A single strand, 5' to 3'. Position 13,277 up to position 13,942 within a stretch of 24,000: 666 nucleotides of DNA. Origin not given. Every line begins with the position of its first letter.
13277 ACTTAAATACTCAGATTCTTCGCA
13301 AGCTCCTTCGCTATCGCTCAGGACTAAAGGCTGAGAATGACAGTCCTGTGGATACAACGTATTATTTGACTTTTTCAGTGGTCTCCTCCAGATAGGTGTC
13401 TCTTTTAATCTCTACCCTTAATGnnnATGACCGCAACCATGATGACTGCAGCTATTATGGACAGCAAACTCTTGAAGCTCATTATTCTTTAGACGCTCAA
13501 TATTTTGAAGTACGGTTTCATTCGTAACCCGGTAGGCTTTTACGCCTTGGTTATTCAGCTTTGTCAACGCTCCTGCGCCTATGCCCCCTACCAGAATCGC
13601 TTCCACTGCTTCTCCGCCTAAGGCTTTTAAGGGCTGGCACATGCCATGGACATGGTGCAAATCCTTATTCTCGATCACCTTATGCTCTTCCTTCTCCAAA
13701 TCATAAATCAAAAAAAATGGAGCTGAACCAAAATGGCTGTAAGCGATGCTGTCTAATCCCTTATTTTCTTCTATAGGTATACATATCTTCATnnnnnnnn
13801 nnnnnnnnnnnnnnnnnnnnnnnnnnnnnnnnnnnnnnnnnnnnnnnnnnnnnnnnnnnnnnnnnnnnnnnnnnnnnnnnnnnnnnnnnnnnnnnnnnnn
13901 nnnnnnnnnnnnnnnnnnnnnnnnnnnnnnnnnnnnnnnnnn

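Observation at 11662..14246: ArsR / NifX-like / split permease / HesB-Sec cluster in which every soluble protein carries a Cys-rich tail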

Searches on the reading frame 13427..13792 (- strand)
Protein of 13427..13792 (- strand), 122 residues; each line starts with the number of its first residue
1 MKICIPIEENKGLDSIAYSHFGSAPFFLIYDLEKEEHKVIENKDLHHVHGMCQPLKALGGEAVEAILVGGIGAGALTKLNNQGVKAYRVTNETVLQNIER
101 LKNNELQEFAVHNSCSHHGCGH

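Call 6: search_protein_families(library=pfam, proteins=[window:13427-13792:-], max_evalue=0.01)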
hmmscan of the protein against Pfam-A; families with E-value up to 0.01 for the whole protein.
window:13427-13792:- (122 aa): 1 family
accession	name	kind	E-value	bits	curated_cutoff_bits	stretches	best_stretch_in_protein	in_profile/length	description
PF02579.22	Nitro_FeMo-Co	-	3.2e-21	75.9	26.3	1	16-102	4-93/94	Dinitrogenase iron-molybdenum cofactor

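Call 7: search_protein_families(library=ncbifam, proteins=[window:13427-13792:-], max_evalue=0.01)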
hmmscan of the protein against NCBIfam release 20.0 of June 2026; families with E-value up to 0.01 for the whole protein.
window:13427-13792:- (122 aa): 3 families
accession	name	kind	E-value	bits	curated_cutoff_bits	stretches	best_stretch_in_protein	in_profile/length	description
NF041136.1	MrpORP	equivalog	2.3e-05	23.9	450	1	1-89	265-347/365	iron-sulfur cluster carrier protein MrpORP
TIGR02663.1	nifX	equivalog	0.00045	20.6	112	1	1-99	1-101/119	nitrogen fixation protein NifX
TIGR01290.1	nifB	equivalog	0.0074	15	343.65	0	19-95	344-431/441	nitrogenase cofactor biosynthesis protein NifB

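Call 45: search_solved_structures(query=window:13427-13792:-, max_evalue=0.01, show_alignments=2)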
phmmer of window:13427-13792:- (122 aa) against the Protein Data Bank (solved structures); distinct sequences matched with E-value up to 0.01: 5.
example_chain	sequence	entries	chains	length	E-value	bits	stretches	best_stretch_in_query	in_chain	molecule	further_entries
1t3v_A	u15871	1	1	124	4.7e-10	43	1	2-116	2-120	conserved hypothetical protein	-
1o13_A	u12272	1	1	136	6e-10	42.7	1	2-116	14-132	probable NifB protein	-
1rdu_A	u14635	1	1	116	1e-09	42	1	3-110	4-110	conserved hypothetical protein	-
1eo1_A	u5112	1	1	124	5.4e-08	36.4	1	11-109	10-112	HYPOTHETICAL PROTEIN MTH1175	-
2yx6_A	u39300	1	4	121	2.5e-06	31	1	1-86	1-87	Hypothetical protein PH0822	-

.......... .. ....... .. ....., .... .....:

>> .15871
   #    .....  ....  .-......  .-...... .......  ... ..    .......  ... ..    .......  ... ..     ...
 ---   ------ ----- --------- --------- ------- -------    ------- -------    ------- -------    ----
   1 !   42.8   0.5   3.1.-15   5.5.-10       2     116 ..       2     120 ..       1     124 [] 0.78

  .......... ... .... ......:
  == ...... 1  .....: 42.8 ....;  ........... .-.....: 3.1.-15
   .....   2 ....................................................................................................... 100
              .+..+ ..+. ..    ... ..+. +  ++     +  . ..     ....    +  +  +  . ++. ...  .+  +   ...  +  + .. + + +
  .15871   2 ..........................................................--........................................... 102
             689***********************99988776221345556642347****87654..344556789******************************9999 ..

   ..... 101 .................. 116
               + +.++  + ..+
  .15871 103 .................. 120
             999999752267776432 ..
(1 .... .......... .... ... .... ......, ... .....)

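Call 48: find_homologous_proteins(query=window:13427-13792:-)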
Query window:13427-13792:- (122 aa): 1424 proteins with E <= 0.001 among 1436 candidates; the best 120 are listed.
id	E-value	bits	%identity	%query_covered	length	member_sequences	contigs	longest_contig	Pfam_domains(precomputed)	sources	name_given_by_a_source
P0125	1.3e-74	266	98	100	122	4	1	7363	PF02579.23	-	-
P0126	4.2e-66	239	86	100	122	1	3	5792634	PF02579.23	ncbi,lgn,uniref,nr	ncbi:NifB/NifX family molybdenum-iron cluster-binding protein [Geosporobacter ferrireducens]|uniref:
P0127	5.4e-66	238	86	100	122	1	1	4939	PF02579.23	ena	-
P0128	5.4e-65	235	85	100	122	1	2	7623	PF02579.23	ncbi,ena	-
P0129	2.4e-62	226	80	100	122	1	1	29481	PF02579.23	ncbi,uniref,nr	ncbi:NifB/NifX family molybdenum-iron cluster-binding protein [Thermotalea metallivorans]|uniref:Din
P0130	3.3e-62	226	83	100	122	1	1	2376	PF02579.23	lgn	-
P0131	5.8e-62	225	80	100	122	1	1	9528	PF02579.23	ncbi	-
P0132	1.7e-61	224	80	100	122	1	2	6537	PF02579.23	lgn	-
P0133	3.3e-61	223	80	100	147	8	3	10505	PF02579.23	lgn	-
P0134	1.5e-60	221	79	100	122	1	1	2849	PF02579.23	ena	-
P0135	4.5e-60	219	77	100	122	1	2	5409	PF02579.23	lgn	-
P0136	7.9e-60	218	80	100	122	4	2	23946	PF02579.23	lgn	-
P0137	9.6e-60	218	80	100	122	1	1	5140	PF02579.23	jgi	-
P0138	2.3e-59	217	80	98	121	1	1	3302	PF02579.23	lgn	-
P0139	2.9e-59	217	77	100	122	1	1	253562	PF02579.23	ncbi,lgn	ncbi:MAG: NifB/NifX family molybdenum-iron cluster-binding protein [Bacillota bacterium]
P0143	7.2e-59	215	78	100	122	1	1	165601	PF02579.23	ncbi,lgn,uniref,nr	ncbi:hypothetical protein CLPU_6c00880 [Gottschalkia purinilytica]|uniref:Dinitrogenase iron-molybde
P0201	7.1e-54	199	71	100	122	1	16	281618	PF02579.23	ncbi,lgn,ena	ncbi:MAG: NifB/NifX family molybdenum-iron cluster-binding protein [Fusobacteriaceae bacterium]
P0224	2.8e-51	191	73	98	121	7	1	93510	PF02579.23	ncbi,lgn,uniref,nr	ncbi:NifB/NifX family molybdenum-iron cluster-binding protein [Dehalobacter sp.]|uniref:NifB/NifX fa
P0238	6.5e-50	186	68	100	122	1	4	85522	PF02579.23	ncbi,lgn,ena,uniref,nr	ncbi:putative Fe-Mo cluster-binding NifX family protein [Mobilisporobacter senegalensis]|uniref:Puta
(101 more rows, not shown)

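Call 49: find_encoding_contigs(protein=P0143, flank=4000, max_places=1)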
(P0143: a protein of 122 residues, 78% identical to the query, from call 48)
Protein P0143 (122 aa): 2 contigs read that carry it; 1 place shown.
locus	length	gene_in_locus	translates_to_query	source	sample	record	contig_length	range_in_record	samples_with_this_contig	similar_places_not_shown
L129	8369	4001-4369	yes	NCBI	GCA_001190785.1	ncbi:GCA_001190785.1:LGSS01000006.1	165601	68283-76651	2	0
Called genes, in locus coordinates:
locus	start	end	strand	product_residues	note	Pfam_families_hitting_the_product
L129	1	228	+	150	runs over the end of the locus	-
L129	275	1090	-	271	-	PF00753:Lactamase_B, PF12706:Lactamase_B_2 (weak)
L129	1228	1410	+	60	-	PF13420:Acetyltransf_4 (weak)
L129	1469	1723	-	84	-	PF13560:HTH_31 (weak), PF12844:HTH_19 (weak), PF01381:HTH_3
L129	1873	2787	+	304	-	PF00990:GGDEF, PF09388:SpoOE-like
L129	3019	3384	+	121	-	-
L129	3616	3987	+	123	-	PF12840:HTH_20, PF13412:HTH_24, PF01022:HTH_5, PF08279:HTH_11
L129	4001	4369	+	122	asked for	PF02579:Nitro_FeMo-Co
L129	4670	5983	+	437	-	PF04055:Radical_SAM, PF12544:LAM_C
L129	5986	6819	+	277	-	PF13527:Acetyltransf_9 (faint), PF00583:Acetyltransf_1 (weak)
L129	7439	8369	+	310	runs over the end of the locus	PF01297:ZnuA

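Call 50: find_encoding_contigs(protein=P0201, flank=4000, max_places=1)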
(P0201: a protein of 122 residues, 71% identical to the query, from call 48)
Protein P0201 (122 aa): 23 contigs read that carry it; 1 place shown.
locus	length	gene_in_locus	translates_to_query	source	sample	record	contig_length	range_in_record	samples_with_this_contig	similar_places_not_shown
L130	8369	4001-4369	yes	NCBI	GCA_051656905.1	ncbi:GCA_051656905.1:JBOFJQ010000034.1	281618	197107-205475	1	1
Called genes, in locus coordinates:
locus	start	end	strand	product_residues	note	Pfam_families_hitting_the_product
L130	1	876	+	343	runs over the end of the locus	PF00532:Peripla_BP_1, PF13407:Peripla_BP_4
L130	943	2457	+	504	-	PF00005:ABC_tran, PF02463:SMC_N (weak), PF09818:ABC_ATPase (faint), PF13304:AAA_21 (faint), PF00005:ABC_tran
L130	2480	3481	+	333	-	PF02653:BPD_transp_2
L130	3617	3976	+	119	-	PF12840:HTH_20, PF01022:HTH_5, PF08279:HTH_11 (weak), PF13412:HTH_24 (weak)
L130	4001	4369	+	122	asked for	PF02579:Nitro_FeMo-Co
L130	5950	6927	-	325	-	PF13495:Phage_int_SAM_4, PF02899:Phage_int_SAM_1 (weak), PF00589:Phage_integrase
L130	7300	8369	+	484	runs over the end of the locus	PF01546:Peptidase_M20, PF07687:M20_dimer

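Call 51: find_encoding_contigs(protein=P0224, flank=4000, max_places=1)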
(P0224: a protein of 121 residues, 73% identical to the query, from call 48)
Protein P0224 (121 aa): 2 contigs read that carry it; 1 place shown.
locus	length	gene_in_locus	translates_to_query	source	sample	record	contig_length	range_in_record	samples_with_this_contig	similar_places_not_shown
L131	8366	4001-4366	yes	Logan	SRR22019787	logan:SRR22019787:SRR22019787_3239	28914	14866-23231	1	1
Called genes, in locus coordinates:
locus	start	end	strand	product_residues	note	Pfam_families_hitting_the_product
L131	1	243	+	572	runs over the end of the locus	PF13510:Fer2_4, PF12837:Fer4_6 (faint), PF10588:NADH-G_4Fe-4S_3, PF12838:Fer4_7, PF13183:Fer4_8, PF13187:Fer4_9 (weak), PF02906:Fe_hyd_lg_C, PF02256:Fe_hyd_SSU, +2 more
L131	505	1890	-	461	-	PF00309:Sigma54_AID, PF04963:Sigma54_CBD, PF01257:2Fe-2S_thioredx (faint), PF13384:HTH_23 (faint), PF04552:Sigma54_DBD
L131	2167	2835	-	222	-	PF01966:HD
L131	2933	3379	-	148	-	PF03479:PCC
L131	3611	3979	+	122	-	PF12840:HTH_20, PF13412:HTH_24 (weak), PF01022:HTH_5, PF08279:HTH_11 (weak)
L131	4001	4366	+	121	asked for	PF02579:Nitro_FeMo-Co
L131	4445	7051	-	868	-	PF01326:PPDK_N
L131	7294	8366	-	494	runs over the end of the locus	PF14691:Fer4_20, PF07992:Pyr_redox_2, PF00070:Pyr_redox, PF01266:DAO (weak), PF07992:Pyr_redox_2, PF01593:Amino_oxidase (weak), PF13450:NAD_binding_8, PF07992:Pyr_redox_2 (weak), +2 more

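Call 52: find_encoding_contigs(protein=P0238, flank=4000, max_places=1)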
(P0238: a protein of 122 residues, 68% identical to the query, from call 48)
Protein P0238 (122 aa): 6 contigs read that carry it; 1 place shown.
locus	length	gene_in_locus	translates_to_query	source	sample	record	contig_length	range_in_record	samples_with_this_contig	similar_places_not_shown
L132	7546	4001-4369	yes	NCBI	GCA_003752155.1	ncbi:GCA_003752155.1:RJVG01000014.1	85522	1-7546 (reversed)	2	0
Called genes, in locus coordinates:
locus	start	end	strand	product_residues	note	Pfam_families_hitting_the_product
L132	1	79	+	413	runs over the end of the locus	PF05977:MFS_3, PF07690:MFS_1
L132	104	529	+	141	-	PF13279:4HBT_2, PF03061:4HBT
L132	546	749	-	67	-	-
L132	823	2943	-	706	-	PF01926:MMR_HSR1, PF02421:FeoB_N, PF17910:FeoB_Cyto, PF07670:Gate, PF07664:FeoB_C, PF07670:Gate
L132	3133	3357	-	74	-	PF04023:FeoA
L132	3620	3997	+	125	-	PF12840:HTH_20 (weak), PF13412:HTH_24 (weak), PF01022:HTH_5, PF08279:HTH_11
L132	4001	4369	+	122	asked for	PF02579:Nitro_FeMo-Co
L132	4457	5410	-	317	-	PF02311:AraC_binding, PF07883:Cupin_2 (weak), PF00165:HTH_AraC (weak), PF12833:HTH_18, PF00165:HTH_AraC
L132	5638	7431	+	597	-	PF07881:Fucose_iso_N1, PF07882:Fucose_iso_N2, PF02952:Fucose_iso_C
